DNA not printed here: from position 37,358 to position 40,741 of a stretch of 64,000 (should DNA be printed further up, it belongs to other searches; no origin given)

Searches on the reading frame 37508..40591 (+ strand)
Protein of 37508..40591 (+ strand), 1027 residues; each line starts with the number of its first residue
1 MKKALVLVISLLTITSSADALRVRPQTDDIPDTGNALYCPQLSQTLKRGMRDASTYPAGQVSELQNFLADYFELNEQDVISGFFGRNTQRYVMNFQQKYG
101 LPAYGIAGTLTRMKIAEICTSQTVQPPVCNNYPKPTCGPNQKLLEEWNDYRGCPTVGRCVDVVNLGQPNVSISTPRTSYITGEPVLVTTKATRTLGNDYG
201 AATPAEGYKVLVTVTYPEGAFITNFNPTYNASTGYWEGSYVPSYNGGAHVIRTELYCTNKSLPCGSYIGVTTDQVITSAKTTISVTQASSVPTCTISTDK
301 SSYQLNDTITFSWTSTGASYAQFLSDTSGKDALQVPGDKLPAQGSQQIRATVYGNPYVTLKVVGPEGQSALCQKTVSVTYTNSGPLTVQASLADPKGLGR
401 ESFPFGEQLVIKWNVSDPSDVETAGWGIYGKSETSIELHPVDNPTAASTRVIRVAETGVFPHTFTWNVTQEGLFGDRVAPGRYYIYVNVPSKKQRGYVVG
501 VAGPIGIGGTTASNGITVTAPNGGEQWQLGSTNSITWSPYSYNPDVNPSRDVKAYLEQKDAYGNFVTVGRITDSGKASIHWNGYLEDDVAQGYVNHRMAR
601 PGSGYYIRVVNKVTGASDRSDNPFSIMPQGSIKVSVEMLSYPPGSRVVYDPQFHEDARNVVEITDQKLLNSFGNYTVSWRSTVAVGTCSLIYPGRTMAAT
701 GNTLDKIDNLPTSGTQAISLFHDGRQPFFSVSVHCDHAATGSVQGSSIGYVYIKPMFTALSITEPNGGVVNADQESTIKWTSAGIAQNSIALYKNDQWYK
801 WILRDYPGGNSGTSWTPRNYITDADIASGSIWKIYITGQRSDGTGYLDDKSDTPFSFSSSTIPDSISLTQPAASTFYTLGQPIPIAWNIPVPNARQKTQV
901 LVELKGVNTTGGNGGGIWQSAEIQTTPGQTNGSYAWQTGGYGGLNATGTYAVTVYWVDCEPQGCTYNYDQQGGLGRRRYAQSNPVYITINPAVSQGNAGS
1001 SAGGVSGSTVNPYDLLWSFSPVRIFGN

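Call 19: search_protein_families(library=ncbifam, proteins=[window:37508-40591:+], max_evalue=1e-10)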
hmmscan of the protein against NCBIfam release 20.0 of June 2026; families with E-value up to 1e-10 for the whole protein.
window:37508-40591:+ (1027 aa): 0 families

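Call 68: search_protein_families(library=pfam, proteins=[window:37508-40591:+], max_evalue=0.00001)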
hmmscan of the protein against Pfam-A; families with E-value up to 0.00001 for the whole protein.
window:37508-40591:+ (1027 aa): 1 family
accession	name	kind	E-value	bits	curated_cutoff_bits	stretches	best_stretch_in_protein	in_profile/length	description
PF01471.23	PG_binding_1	-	4e-08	33.8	23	1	60-113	4-55/57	Putative peptidoglycan binding domain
